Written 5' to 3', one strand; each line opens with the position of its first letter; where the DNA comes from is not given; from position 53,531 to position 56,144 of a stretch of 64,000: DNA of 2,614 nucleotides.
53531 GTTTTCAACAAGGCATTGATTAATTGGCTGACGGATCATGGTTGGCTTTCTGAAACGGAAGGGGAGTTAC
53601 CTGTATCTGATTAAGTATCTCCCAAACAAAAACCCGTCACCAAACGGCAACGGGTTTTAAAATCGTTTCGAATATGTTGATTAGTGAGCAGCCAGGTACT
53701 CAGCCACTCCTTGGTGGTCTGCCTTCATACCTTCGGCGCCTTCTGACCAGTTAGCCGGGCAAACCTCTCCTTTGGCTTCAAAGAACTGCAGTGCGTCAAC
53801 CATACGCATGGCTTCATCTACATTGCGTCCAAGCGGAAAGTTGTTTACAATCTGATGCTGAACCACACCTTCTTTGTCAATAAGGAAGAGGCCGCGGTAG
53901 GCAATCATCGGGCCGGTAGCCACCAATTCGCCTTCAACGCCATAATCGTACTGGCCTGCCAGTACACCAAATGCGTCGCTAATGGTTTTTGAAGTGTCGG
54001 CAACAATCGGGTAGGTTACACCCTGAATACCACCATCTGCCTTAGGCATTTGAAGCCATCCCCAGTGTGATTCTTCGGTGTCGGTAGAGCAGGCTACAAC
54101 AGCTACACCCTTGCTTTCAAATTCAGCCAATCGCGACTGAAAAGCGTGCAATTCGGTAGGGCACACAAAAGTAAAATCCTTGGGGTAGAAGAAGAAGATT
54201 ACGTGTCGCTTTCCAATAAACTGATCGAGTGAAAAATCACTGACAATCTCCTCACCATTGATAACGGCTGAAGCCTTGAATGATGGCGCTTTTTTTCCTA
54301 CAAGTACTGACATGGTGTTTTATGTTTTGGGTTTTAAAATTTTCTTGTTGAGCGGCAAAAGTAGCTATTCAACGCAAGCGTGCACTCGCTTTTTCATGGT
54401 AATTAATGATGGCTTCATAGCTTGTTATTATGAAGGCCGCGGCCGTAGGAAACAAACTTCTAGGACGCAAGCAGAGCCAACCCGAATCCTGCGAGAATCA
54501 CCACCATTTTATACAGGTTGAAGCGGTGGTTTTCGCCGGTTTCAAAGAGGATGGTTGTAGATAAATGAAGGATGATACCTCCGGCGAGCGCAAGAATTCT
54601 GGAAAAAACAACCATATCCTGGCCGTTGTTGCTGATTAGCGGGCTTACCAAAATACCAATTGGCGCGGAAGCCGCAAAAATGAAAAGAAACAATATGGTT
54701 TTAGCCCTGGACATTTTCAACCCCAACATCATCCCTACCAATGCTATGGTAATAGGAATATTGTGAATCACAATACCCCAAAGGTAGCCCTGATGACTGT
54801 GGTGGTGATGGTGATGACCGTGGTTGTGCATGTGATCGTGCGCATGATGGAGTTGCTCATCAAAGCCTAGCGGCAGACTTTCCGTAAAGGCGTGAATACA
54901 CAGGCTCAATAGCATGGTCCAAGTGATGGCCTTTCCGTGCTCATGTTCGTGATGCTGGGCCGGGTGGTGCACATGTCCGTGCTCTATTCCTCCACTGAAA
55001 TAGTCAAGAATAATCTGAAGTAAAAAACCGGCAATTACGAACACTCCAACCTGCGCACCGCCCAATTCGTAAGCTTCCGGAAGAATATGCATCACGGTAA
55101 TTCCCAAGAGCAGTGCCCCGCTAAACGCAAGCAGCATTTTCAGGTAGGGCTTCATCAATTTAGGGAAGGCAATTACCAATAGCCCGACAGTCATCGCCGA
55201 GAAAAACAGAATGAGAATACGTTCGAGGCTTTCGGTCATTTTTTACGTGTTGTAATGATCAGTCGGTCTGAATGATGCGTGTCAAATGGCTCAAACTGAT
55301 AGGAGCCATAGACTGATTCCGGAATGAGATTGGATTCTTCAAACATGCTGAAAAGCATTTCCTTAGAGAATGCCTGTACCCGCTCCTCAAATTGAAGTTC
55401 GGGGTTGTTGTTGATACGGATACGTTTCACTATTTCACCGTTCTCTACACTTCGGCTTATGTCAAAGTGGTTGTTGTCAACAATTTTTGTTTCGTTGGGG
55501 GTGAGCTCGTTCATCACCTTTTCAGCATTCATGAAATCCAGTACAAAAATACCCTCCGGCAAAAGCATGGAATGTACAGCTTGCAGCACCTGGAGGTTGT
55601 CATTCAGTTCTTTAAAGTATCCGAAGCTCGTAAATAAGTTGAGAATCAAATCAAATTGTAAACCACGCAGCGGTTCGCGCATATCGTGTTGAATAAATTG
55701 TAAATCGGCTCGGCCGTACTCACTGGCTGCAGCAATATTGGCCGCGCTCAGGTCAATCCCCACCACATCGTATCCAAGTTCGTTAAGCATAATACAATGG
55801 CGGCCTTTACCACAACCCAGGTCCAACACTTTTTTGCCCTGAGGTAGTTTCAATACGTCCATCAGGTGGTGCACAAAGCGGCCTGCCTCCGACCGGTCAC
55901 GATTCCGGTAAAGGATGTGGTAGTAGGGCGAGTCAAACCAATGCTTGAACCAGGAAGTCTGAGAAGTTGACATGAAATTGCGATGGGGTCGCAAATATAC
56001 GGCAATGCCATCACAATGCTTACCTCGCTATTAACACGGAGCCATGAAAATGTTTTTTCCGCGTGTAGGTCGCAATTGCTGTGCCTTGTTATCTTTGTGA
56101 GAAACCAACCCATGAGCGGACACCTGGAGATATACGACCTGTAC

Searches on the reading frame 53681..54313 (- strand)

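Call 68: search_protein_families(library=pfam, proteins=[window:53681-54313:-], max_evalue=0.0001)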
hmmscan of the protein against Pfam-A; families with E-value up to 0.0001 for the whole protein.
window:53681-54313:- (210 aa): 3 families
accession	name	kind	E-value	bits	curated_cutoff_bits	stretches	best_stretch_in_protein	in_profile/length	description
PF00578.27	AhpC-TSA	-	1.8e-30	105.8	26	1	5-153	1-123/124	AhpC/TSA family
PF08534.16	Redoxin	-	5.6e-16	59.1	26.6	1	5-164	2-140/148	Redoxin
PF10417.14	1-cysPrx_C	-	5.4e-10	39.5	21.1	1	174-207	1-39/41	C-terminal domain of 1-Cys peroxiredoxin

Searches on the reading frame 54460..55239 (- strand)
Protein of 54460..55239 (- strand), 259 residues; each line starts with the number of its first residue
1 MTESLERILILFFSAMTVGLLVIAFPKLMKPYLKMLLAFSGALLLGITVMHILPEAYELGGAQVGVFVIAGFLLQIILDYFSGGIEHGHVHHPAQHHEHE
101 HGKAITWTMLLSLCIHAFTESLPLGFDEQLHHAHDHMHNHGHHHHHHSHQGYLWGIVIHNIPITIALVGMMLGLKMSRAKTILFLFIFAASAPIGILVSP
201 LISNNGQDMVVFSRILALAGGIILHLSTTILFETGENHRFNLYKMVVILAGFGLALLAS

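Call 68: search_protein_families(library=pfam, proteins=[window:54460-55239:-], max_evalue=0.0001)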
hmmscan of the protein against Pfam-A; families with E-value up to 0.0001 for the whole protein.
window:54460-55239:- (259 aa): 1 family
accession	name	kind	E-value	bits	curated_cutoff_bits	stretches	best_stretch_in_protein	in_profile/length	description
PF02535.28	Zip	-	1.2e-15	58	35.1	1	153-257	209-321/323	ZIP Zinc transporter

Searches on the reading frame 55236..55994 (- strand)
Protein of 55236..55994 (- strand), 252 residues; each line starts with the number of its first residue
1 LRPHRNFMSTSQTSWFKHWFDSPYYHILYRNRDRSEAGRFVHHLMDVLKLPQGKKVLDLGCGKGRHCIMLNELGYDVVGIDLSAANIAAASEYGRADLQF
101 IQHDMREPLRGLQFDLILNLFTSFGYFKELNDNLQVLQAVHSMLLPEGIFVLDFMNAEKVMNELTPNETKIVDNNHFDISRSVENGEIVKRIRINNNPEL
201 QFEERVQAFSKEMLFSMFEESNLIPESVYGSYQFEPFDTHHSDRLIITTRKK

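Call 84: search_protein_families(library=pfam, proteins=[window:55236-55994:-], max_evalue=0.00001)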
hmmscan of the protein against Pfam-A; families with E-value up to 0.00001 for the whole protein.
window:55236-55994:- (252 aa): 8 families
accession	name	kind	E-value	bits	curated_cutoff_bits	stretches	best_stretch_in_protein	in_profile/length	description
PF13649.12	Methyltransf_25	-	2.4e-14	54.2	27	1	56-148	1-97/97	Methyltransferase domain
PF13847.12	Methyltransf_31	-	2.4e-14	53.7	27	1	52-169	3-127/145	Methyltransferase domain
PF08241.18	Methyltransf_11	-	1e-13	52.1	21.2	1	57-152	1-95/95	Methyltransferase domain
PF13489.12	Methyltransf_23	-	1.5e-13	51.3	27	1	34-221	6-157/164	Methyltransferase domain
PF08242.18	Methyltransf_12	-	5.6e-10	40.3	30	1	57-150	1-98/98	Methyltransferase domain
PF03848.20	TehB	-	7.9e-08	32.4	20.4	1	43-92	21-70/193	Tellurite resistance protein TehB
PF02353.26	CMAS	-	1.4e-06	28.2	27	1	41-159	51-171/273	Mycolic acid cyclopropane synthetase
PF05724.17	TPMT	-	5.1e-06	26.7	26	1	36-91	21-77/218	Thiopurine S-methyltransferase (TPMT)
